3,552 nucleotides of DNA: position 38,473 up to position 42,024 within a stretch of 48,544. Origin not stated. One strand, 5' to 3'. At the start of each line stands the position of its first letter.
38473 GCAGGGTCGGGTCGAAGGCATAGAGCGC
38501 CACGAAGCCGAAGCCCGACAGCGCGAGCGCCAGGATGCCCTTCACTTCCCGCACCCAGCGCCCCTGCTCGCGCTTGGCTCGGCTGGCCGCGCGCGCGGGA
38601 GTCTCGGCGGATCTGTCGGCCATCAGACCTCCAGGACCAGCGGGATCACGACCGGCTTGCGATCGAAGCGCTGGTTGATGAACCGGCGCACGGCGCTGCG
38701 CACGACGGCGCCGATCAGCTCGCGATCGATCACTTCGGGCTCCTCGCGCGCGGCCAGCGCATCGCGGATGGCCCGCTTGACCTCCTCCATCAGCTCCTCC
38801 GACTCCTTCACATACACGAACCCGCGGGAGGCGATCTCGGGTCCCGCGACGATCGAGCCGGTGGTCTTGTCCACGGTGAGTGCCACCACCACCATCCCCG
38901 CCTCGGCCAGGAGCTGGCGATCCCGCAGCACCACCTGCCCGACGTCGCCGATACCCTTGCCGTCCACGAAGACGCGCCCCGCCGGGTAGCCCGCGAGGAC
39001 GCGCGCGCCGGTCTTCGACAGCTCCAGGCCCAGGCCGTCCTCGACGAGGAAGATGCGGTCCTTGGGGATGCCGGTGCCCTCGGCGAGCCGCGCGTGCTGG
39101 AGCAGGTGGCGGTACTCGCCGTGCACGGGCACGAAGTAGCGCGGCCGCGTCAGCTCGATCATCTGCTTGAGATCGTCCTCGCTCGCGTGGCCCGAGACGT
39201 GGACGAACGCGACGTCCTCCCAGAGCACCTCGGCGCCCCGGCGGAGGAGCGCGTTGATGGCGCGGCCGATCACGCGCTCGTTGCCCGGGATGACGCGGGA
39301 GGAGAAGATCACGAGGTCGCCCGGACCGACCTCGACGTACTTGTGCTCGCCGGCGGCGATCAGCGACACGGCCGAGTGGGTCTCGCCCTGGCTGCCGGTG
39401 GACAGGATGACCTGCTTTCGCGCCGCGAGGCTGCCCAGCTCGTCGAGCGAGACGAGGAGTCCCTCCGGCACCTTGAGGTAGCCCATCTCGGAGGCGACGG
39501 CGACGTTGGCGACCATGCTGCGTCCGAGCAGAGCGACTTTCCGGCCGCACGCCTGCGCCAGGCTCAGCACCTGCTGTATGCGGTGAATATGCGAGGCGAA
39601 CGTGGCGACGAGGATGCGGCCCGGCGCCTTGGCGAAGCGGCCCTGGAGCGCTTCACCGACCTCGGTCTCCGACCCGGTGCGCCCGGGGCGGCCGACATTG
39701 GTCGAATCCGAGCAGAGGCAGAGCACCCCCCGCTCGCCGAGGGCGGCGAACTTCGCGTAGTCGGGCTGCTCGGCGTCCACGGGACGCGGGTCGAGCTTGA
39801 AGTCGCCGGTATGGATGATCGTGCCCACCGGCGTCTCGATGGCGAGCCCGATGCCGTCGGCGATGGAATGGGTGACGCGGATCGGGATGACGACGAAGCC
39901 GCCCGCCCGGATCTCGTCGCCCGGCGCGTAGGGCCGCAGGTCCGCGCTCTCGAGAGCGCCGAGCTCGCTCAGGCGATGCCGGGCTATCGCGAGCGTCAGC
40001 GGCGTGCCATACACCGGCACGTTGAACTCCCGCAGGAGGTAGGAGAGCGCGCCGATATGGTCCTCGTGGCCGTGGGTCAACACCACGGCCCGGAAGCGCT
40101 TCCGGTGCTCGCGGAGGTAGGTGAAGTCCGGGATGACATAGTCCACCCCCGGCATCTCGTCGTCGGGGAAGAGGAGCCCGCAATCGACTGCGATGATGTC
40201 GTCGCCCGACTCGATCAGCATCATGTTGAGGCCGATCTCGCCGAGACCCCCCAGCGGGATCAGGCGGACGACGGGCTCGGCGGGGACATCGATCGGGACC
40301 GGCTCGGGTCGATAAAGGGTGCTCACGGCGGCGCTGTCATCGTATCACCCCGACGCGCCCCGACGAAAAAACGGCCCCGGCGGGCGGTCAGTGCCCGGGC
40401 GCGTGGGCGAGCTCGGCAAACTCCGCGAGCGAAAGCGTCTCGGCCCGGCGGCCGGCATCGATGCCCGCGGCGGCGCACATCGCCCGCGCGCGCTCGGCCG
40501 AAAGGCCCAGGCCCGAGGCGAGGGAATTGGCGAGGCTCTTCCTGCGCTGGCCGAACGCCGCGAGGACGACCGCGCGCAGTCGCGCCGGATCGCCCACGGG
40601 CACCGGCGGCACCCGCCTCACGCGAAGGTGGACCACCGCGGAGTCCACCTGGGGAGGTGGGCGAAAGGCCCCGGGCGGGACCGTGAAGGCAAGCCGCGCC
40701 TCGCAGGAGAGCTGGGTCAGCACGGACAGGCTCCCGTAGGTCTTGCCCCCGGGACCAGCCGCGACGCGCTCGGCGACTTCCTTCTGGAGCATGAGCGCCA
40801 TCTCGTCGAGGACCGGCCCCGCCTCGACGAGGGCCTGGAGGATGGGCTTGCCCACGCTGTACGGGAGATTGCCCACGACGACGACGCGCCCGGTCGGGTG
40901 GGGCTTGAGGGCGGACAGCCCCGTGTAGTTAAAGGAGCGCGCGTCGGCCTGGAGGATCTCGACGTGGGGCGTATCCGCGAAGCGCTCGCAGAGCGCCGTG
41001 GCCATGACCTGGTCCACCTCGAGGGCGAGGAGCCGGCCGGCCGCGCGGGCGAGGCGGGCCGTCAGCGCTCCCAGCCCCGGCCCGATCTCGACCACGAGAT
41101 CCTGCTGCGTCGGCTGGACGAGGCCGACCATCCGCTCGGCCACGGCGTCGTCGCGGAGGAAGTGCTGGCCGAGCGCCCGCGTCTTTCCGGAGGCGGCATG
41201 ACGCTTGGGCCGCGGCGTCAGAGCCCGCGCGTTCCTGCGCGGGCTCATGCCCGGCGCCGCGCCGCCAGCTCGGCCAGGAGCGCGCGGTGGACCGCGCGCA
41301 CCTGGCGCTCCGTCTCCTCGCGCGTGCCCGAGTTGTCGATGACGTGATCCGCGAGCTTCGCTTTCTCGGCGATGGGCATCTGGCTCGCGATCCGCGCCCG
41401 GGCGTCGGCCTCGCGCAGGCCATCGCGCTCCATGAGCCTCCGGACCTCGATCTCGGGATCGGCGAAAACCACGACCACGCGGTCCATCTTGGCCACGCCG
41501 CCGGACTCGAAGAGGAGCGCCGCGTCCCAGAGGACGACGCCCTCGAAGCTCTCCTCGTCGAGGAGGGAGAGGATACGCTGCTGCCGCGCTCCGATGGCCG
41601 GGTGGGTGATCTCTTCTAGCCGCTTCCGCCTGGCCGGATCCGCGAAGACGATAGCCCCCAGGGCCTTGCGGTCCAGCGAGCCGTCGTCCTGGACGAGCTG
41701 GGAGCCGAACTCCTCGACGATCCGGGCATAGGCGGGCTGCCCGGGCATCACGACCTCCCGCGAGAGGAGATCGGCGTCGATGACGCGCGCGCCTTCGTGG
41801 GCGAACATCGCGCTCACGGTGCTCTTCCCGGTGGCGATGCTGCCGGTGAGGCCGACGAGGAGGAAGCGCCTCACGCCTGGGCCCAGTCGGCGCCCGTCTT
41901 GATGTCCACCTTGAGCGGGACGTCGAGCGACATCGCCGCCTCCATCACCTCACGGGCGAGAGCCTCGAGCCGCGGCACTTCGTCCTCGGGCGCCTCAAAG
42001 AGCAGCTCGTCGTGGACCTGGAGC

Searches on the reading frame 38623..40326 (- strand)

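Call 64: search_protein_families(library=pfam, max_evalue=0.00001, proteins=[window:38623-40326:-])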
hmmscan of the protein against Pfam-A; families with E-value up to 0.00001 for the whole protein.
window:38623-40326:- (567 aa): 5 families
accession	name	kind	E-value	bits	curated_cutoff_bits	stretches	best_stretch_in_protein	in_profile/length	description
PF22505.1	RNase_J_b_CASP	-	1.1e-46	158.1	27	1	236-360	2-126/126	Ribonuclease J, beta-CASP domain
PF17770.6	RNase_J_C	-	4.6e-30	105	23.8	1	466-567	1-102/102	Ribonuclease J C-terminal domain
PF07521.17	RMMBL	-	2.1e-16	60.1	21.6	1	372-421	8-59/63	Zn-dependent metallo-hydrolase RNA specificity domain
PF00753.33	Lactamase_B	-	3.5e-13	50.4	22.7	1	34-177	7-151/196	Metallo-beta-lactamase superfamily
PF12706.13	Lactamase_B_2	-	1.2e-11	45.1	27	1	72-180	25-147/200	Beta-lactamase superfamily domain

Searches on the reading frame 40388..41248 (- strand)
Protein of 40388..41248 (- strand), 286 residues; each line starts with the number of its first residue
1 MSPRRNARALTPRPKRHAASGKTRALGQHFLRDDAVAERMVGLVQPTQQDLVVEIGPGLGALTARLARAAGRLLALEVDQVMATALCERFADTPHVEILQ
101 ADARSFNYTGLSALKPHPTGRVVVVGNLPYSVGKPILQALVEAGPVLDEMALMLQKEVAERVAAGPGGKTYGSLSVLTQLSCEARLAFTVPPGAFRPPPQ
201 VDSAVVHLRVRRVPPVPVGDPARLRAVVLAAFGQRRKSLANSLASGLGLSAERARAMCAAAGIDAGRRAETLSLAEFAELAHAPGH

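Call 65: search_protein_families(library=pfam, max_evalue=0.001, proteins=[window:40388-41248:-])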
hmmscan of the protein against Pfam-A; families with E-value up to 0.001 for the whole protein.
window:40388-41248:- (286 aa): 2 families
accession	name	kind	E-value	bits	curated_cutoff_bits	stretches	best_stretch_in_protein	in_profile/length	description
PF00398.26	RrnaAD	-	8.9e-55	186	24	1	23-280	5-257/263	Ribosomal RNA adenine dimethylase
PF13649.12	Methyltransf_25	-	5.8e-05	24.1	27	1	52-108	1-60/97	Methyltransferase domain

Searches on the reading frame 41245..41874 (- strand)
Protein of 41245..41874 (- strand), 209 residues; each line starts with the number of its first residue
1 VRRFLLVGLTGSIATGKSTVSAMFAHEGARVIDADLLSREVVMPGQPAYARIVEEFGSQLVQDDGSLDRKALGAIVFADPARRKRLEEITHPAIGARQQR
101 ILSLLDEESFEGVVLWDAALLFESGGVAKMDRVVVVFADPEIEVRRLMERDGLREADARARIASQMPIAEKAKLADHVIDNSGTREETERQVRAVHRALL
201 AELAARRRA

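Call 65: search_protein_families(library=pfam, max_evalue=0.001, proteins=[window:41245-41874:-])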
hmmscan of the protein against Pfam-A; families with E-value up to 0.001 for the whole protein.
window:41245-41874:- (209 aa): 1 family
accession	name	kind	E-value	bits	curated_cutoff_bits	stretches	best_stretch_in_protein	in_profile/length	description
PF01121.26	CoaE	-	1.1e-58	198.3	27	1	6-185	2-178/180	Dephospho-CoA kinase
